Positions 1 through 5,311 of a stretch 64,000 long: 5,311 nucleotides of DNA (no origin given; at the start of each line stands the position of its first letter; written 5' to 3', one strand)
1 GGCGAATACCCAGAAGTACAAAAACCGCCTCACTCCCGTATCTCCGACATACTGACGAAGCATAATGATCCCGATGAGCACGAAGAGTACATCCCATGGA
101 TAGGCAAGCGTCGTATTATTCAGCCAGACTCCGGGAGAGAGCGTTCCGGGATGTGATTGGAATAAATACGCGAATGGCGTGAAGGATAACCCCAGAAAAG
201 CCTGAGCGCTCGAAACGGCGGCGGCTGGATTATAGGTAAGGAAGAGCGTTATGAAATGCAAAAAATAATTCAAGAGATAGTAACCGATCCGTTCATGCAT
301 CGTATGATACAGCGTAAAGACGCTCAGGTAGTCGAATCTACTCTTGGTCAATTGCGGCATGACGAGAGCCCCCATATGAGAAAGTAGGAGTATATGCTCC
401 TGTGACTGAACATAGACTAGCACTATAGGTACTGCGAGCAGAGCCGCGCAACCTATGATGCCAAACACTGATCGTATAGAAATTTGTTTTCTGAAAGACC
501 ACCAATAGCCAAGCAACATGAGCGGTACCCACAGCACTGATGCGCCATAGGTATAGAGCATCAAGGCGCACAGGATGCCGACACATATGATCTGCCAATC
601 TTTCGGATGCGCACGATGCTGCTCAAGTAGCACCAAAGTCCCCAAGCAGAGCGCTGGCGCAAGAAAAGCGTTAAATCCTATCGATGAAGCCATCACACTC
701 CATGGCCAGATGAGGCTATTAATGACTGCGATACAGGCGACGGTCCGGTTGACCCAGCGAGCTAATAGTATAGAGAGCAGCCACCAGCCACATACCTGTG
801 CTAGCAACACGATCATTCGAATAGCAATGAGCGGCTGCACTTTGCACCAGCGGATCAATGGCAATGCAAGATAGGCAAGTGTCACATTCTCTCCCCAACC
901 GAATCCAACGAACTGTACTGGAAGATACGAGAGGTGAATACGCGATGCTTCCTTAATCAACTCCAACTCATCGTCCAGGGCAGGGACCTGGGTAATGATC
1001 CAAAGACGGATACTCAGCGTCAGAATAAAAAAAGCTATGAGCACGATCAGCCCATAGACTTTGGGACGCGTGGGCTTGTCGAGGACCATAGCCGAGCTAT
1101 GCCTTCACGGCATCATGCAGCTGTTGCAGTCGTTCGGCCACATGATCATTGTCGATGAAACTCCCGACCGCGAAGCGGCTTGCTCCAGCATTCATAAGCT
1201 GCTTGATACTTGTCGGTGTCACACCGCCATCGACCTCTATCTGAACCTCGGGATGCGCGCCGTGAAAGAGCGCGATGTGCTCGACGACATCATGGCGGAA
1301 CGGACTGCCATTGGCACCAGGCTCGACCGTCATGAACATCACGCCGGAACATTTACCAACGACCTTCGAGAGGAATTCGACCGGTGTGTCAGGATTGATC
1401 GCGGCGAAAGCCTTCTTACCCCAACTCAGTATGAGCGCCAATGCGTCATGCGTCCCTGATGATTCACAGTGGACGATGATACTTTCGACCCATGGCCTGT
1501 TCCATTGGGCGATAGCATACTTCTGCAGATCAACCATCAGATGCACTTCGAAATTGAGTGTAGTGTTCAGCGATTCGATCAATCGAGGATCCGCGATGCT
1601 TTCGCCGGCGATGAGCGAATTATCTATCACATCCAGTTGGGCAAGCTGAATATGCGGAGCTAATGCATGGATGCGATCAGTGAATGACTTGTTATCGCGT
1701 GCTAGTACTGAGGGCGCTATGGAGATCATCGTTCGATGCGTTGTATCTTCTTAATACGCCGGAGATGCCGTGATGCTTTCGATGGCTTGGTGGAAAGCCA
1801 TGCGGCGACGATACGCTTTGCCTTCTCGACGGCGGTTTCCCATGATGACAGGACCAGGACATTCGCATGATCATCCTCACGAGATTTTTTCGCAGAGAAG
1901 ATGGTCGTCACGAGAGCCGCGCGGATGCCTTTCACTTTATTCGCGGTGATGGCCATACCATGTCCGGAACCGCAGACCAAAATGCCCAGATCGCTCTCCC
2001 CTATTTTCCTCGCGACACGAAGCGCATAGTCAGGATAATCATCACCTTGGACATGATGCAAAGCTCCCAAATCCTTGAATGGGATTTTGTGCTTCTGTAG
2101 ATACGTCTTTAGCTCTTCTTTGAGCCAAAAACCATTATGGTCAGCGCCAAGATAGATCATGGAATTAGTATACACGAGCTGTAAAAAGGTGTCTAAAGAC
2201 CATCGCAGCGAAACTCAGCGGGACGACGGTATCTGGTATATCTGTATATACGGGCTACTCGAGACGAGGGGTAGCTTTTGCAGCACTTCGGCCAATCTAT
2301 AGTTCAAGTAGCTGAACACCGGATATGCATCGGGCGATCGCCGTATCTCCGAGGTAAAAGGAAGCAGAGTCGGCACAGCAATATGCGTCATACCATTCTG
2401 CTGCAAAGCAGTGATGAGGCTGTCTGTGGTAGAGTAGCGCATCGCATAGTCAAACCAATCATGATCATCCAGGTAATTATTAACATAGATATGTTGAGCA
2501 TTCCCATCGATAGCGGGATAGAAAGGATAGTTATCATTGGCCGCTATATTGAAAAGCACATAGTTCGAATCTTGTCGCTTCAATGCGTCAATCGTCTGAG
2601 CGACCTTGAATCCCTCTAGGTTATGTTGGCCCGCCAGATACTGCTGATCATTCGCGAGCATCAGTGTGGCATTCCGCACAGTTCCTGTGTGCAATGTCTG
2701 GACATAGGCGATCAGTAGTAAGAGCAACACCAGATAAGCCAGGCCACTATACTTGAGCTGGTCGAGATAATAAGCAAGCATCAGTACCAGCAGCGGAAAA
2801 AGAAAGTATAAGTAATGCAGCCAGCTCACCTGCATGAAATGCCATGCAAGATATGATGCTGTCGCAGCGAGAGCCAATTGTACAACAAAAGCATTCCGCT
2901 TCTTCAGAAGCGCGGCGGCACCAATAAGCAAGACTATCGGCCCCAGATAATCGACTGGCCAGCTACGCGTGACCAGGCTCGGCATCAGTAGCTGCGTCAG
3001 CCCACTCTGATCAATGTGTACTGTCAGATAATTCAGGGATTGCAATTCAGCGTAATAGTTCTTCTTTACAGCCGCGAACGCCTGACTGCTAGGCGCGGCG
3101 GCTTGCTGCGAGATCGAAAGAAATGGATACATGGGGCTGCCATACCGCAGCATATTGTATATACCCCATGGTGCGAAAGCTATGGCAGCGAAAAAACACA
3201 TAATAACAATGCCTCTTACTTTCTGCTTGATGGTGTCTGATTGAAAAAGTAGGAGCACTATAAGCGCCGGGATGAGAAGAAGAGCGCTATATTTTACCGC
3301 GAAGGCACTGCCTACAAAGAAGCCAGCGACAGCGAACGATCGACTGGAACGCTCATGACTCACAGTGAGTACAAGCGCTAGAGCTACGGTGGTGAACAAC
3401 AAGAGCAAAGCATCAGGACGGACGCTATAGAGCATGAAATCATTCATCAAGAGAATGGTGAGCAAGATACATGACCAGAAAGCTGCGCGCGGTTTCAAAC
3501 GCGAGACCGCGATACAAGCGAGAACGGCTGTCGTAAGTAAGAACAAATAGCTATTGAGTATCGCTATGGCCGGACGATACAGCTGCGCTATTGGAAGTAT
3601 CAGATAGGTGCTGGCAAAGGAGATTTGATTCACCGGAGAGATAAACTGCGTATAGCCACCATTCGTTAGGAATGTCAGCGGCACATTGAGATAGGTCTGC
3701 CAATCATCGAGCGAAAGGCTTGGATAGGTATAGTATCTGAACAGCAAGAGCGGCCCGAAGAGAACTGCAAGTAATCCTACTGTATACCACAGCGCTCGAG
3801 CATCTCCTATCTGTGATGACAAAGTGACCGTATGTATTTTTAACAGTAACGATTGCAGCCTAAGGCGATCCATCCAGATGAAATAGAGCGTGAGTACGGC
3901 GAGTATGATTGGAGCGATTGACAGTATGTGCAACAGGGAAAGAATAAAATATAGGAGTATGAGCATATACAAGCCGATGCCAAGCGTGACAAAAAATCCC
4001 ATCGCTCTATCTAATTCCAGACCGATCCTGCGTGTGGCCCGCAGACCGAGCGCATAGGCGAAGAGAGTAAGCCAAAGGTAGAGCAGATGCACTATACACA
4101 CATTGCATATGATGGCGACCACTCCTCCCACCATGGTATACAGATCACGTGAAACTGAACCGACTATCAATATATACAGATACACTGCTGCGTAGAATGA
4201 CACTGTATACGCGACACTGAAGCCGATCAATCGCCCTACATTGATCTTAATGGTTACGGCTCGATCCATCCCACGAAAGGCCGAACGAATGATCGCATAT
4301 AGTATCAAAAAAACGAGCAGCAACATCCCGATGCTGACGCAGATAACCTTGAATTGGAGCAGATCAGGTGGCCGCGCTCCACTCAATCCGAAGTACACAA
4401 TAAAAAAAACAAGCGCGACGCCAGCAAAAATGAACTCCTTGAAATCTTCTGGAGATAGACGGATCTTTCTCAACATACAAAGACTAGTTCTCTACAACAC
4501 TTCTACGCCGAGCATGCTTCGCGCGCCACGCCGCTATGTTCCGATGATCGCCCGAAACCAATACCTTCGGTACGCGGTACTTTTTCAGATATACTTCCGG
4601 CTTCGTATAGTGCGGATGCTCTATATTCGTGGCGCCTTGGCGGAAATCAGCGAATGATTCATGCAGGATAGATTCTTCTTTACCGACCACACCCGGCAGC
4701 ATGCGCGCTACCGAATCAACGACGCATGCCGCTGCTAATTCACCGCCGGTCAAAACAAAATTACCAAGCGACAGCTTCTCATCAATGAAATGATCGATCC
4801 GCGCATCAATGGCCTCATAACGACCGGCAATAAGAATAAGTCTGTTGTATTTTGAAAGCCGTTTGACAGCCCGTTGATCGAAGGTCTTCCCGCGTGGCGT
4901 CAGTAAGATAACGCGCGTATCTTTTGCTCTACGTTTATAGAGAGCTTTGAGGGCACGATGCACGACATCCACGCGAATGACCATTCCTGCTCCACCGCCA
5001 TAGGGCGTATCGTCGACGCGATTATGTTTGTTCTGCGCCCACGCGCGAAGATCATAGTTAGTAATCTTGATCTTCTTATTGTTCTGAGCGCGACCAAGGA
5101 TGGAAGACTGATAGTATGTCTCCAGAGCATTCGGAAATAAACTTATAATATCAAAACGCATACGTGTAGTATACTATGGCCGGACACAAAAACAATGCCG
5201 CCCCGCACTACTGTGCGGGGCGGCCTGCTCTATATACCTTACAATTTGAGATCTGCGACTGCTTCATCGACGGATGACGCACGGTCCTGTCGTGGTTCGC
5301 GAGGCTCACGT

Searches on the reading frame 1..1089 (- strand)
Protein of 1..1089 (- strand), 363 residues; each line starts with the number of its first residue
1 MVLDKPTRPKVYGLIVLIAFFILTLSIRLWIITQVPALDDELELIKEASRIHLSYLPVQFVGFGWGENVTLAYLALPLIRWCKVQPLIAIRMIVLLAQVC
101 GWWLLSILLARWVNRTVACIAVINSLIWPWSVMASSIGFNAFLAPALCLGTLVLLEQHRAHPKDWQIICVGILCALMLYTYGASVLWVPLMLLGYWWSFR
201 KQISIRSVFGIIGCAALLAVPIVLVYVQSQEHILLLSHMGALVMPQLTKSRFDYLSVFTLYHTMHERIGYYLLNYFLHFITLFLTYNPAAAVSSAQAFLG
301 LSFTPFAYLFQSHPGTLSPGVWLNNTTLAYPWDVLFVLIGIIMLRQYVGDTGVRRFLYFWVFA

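Call 11: search_protein_families(library=pfam, proteins=[window:1-1089:-], max_evalue=0.01)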
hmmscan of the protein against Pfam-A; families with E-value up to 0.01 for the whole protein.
window:1-1089:- (363 aa): 0 families

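Call 60: search_protein_families(library=ncbifam, proteins=[window:1-1089:-], max_evalue=0.001)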
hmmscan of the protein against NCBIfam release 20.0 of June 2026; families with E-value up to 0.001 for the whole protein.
window:1-1089:- (363 aa): 0 families

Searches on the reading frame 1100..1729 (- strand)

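Call 11: search_protein_families(library=pfam, proteins=[window:1100-1729:-], max_evalue=0.01)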
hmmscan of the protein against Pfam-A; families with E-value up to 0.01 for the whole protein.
window:1100-1729:- (210 aa): 2 families
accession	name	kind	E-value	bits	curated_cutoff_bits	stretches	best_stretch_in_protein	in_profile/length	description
PF00834.25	Ribul_P_3_epim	-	7.9e-33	114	21.1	1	4-191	2-196/198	Ribulose-phosphate 3 epimerase family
PF00977.27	His_biosynth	-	0.005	16.7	23.6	1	127-194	43-107/228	Histidine biosynthesis protein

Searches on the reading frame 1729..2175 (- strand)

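Call 68: search_protein_families(library=pfam, proteins=[window:1729-2175:-], max_evalue=0.1)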
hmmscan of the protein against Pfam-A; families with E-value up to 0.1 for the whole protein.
window:1729-2175:- (149 aa): 3 families
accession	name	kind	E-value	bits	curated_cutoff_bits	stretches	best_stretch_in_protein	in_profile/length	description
PF02502.23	LacAB_rpiB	-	9.6e-43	145.9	24.7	1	7-144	1-138/138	Ribose/Galactose Isomerase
PF14272.11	Gly_rich_SFCGS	-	0.032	14.7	27.3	1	59-87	45-73/114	Glycine-rich SFCGS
PF10281.14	Ish1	-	0.072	13.9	26.6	0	19-33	6-20/37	Putative nuclear envelope organisation protein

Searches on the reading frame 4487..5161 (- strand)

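Call 11: search_protein_families(library=pfam, proteins=[window:4487-5161:-], max_evalue=0.01)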
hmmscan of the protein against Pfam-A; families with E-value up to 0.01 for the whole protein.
window:4487-5161:- (225 aa): 1 family
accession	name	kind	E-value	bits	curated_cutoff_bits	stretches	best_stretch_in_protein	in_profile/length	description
PF01746.26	tRNA_m1G_MT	-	2.2e-49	168.3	27.3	1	23-222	2-191/195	tRNA (Guanine-1)-methyltransferase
